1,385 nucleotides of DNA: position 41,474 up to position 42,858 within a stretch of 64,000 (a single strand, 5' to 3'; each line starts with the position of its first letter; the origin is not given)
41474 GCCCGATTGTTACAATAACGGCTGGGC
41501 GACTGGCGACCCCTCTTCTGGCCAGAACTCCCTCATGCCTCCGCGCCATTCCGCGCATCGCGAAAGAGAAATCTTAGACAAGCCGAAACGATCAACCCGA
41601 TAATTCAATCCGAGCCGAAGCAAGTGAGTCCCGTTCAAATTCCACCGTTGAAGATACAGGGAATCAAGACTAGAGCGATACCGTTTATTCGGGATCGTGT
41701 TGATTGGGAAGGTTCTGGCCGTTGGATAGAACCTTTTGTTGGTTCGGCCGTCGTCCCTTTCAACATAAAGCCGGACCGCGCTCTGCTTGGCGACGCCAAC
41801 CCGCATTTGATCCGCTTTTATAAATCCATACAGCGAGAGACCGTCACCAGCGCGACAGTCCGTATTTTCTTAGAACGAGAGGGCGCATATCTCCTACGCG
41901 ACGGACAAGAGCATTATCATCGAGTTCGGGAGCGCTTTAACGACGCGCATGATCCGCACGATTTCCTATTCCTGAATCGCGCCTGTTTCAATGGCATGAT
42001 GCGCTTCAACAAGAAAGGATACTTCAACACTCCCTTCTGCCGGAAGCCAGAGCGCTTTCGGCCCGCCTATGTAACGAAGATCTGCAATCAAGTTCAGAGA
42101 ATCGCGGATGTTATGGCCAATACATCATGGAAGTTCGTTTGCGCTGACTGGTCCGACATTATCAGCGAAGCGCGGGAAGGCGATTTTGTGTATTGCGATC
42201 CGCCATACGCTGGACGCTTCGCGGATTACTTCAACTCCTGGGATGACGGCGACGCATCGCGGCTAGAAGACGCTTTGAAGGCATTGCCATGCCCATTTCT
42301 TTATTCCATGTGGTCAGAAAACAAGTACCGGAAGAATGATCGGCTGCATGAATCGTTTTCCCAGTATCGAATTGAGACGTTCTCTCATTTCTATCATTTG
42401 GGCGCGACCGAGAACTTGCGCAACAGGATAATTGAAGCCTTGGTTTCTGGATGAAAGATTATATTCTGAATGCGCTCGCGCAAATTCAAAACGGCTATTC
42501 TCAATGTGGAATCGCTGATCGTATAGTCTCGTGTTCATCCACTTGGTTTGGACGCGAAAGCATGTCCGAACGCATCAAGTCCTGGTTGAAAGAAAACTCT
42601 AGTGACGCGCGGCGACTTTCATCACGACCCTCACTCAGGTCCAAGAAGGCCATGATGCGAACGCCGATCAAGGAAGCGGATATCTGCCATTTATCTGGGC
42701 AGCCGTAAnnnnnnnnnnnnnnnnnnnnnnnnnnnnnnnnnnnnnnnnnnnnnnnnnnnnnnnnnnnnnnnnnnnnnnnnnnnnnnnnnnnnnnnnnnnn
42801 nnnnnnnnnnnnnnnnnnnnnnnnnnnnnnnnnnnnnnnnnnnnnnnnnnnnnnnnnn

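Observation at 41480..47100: Lower-GC four-gene restriction-modification-like operon with atypical composition and order: Dam-like MTase, 85-aa bridge ORF, Type III Res-like helicase-nuclease, Type III Mod-like MTase, all joined by overlapping stop/start codons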

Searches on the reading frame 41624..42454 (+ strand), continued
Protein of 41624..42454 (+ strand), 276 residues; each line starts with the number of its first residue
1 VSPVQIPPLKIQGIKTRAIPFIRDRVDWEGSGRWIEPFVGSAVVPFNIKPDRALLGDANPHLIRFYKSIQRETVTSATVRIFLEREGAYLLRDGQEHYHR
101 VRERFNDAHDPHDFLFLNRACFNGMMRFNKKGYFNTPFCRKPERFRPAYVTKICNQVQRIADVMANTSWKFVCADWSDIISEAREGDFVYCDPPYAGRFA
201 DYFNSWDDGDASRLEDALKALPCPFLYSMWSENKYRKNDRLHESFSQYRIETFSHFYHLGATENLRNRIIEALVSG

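Call 27: search_solved_structures(query=L072:8828-9583:+, max_evalue=1, show_alignments=1)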
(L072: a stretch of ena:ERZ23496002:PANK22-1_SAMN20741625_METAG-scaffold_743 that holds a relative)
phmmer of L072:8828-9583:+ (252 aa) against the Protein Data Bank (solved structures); distinct sequences matched with E-value up to 1: 8.
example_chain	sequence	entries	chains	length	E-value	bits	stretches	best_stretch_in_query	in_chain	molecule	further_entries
1az0_A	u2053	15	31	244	6.6e-75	254.9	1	4-238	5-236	PROTEIN (TYPE II RESTRICTION ENZYME ECORV) | ECORV ENDONUCLEASE | RESTRICTION ENDONUCLEASE ECORV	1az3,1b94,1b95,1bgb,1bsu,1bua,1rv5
1eo3_A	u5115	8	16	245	6.6e-75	254.9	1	4-238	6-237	TYPE II RESTRICTION ENZYME ECORV | ENDONUCLEASE EcoR V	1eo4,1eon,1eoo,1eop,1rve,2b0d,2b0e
1b96_A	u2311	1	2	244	1.8e-74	253.5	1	4-238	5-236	RESTRICTION ENDONUCLEASE ECORV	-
1az4_A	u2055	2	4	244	3.2e-74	252.7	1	4-238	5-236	ECORV ENDONUCLEASE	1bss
1suz_A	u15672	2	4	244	4.4e-74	252.2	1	4-238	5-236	Type II restriction enzyme EcoRV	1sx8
1stx_A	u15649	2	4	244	4.4e-74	252.2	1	4-238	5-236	Type II restriction enzyme EcoRV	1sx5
1b97_A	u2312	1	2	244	5.6e-74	251.9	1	4-238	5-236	RESTRICTION ENDONUCLEASE ECORV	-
2ge5_A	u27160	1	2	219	3.7e-69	236.1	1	4-221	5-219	Type II restriction enzyme EcoRV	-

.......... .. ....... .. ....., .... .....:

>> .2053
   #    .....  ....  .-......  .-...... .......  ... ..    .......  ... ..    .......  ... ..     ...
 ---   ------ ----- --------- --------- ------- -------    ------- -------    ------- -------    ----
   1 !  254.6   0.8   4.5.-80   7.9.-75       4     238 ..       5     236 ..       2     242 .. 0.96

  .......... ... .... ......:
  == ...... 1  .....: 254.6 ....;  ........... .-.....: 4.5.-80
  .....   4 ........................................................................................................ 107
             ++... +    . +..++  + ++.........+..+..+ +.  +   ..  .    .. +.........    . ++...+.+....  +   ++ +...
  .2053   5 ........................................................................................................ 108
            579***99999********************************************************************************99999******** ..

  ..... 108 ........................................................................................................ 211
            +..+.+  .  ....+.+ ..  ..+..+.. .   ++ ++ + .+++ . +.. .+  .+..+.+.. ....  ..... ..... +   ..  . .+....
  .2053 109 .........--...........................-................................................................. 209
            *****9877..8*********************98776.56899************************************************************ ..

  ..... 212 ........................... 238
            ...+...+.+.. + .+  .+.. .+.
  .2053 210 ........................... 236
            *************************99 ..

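Call 48: find_related_loci(query=window:41624-42451:+, collection=metagenome_contigs, flank=5000)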
Query window:41624-42451:+ (276 aa) in metagenome_contigs; peptide patterns used: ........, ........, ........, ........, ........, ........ (x = any residue, [..] = any of these).
587 stretches matched a pattern; 364 encode a relative of the query (tblastn E <= 1e-3); the best 80 are kept; 80 distinct loci.
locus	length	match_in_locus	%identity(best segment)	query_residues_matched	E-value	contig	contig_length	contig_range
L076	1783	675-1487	59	4-274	6e-120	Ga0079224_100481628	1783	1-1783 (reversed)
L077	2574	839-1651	61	4-274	4e-116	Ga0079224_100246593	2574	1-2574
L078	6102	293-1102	58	7-276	1e-109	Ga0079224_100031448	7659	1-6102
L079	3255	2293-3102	57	7-276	1e-111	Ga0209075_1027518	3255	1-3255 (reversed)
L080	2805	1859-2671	52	4-274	4e-108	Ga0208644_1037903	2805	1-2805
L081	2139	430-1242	55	4-274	9e-110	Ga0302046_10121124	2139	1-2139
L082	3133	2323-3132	54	4-273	9e-106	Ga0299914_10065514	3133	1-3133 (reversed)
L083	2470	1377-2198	53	1-274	1e-106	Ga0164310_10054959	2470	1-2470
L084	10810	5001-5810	54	6-274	3e-102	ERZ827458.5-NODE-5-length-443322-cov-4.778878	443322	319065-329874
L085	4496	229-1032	54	7-274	4e-102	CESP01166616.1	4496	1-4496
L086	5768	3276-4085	54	5-274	2e-101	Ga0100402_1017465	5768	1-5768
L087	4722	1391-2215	51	1-274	1e-101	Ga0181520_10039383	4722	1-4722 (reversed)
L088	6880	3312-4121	54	5-274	2e-101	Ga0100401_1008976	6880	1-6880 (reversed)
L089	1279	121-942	54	1-274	1e-109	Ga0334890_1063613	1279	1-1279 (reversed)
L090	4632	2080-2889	55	4-273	3e-101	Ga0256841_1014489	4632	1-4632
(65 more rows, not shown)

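Call 94: search_dna_similar(query=window:41624-42451:+, collection=plasmids, mode=protein, max_rows=12)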
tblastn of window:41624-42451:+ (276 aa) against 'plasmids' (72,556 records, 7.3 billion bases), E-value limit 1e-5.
Records with a match: 2440; places in all: 2456; records where one place covers at least 80% of the query: 122.
Best place of each record, by identity: <60% 2440.
By first word of the organism name: Escherichia 1036; Salmonella 478; Enterobacter 301; Citrobacter 161; Klebsiella 146; Providencia 36; Enterococcus 25; Vibrio 19; Leclercia 17; Lactiplantibacillus 15; and 76 more.
By predicted mobility (MOB-suite, as given by PLSDB): conjugative 1380; non-mobilizable 952; mobilizable 108.
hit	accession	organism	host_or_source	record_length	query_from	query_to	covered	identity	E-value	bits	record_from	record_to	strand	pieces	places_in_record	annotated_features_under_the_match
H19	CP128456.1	Geobacillus stearothermophilus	whole genome,Mungang Hot spring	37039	1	274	99%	54.0%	2e-99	325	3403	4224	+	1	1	Dam family site-specific DNA-(adenine-N6)-methyltransferase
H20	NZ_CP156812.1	Acinetobacter sp. ANC 7454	cattle,Whole organism,cattle feces, ...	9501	4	274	98%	54.0%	2e-99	325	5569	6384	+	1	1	Dam family site-specific DNA-(adenine-N6)-methyltransferase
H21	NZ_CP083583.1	Kovacikia minuta CCNUW1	cell culture,fresh water lake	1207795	5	274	98%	53.0%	3e-99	325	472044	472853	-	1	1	record has no annotation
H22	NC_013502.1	Rhodothermus marinus DSM 4252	-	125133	4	274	98%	49.8%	5e-90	298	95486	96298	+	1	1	Dam family site-specific DNA-(adenine-N6)-methyltransferase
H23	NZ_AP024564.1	Allochromatium tepidum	-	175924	4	275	99%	49.3%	2e-87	291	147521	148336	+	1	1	Dam family site-specific DNA-(adenine-N6)-methyltransferase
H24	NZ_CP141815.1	Latilactobacillus curvatus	single cell,fermented soybean food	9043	1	274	99%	48.7%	1e-79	268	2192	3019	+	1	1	Dam family site-specific DNA-(adenine-N6)-methyltransferase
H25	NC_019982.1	Escherichia coli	-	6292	4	275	99%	48.9%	8e-87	289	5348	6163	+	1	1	Dam family site-specific DNA-(adenine-N6)-methyltransferase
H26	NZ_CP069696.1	Escherichia coli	Homo sapiens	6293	4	275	99%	48.9%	8e-87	289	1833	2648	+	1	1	Dam family site-specific DNA-(adenine-N6)-methyltransferase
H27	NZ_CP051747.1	Escherichia coli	Homo sapiens,whole organism,rectal swab ...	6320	4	275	99%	48.9%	8e-87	289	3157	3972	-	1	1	Dam family site-specific DNA-(adenine-N6)-methyltransferase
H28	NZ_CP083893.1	Escherichia coli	Homo sapiens,blood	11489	4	275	99%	48.9%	8e-87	289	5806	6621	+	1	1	Dam family site-specific DNA-(adenine-N6)-methyltransferase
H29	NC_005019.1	Escherichia coli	-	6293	4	275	99%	48.9%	2e-86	288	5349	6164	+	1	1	DNA adenine methylase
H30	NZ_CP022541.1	Antarctobacter heliothermus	Skeletonema marinoi strain ST54,Cell ...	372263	6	274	97%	49.4%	1e-83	280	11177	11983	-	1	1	Dam family site-specific DNA-(adenine-N6)-methyltransferase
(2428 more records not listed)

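Call 95: get_annotated_region(hit=H29, flank=2500)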
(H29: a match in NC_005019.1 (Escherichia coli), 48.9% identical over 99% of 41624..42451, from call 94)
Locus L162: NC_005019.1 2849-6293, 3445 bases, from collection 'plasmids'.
description: Escherichia coli plasmid pLG13, complete sequence
organism: Escherichia coli (NCBI taxid 562)
taxonomy: Bacteria; Pseudomonadota; Gammaproteobacteria; Enterobacterales; Enterobacteriaceae; Escherichia; Escherichia coli
host: -; source: -; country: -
typing (MOB-suite, as given by PLSDB): mobilizable; replicon rep_cluster_2350; relaxase MOBP
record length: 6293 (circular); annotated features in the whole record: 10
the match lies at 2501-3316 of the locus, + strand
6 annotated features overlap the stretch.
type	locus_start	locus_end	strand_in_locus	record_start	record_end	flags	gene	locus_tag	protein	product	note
CDS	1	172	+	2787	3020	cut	-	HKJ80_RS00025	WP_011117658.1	MbeD family mobilization/exclusion protein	-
CDS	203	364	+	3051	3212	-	-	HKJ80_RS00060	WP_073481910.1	mobilization protein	-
CDS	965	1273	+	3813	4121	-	-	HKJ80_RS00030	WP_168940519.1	hypothetical protein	-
CDS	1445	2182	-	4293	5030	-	-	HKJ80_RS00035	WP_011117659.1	type-2 restriction enzyme EcoRV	-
CDS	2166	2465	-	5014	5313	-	-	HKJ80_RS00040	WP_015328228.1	helix-turn-helix transcriptional regulator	-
CDS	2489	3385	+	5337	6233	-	-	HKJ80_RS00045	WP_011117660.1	DNA adenine methylase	-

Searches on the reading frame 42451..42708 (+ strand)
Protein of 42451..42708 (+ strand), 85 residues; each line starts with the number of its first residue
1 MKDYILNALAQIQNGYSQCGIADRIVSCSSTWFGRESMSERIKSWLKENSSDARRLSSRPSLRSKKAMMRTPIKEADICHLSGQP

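Call 3: search_protein_families(library=pfam, proteins=[window:42451-42708:+], max_evalue=0.01)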
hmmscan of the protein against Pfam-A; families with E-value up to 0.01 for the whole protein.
window:42451-42708:+ (85 aa): 0 families

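Call 4: search_protein_families(library=padloc, proteins=[window:42451-42708:+], max_evalue=0.01)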
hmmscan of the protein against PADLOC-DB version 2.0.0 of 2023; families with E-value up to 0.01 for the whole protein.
window:42451-42708:+ (85 aa): 0 families

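Call 5: search_protein_families(library=ncbifam, proteins=[window:42451-42708:+], max_evalue=0.01)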
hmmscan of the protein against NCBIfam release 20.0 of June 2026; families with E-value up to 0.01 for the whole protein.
window:42451-42708:+ (85 aa): 0 families

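Call 17: find_homologous_proteins(query=window:42451-42708:+, max_evalue=10)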
Query window:42451-42708:+: no candidate shares three 5-residue words with the query. No homologue found.

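Call 38: search_protein_representatives(protein=window:42451-42705:+)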
Query: 85 residues. Proteins with E-value up to 0.001 (for the whole library): 2; up to 1e-10: 0; up to 1e-30: 0. The best 2 are listed.
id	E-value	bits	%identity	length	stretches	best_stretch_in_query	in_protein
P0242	2.6e-06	43.7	26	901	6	17-67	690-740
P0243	5.0e-04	36.4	34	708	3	10-45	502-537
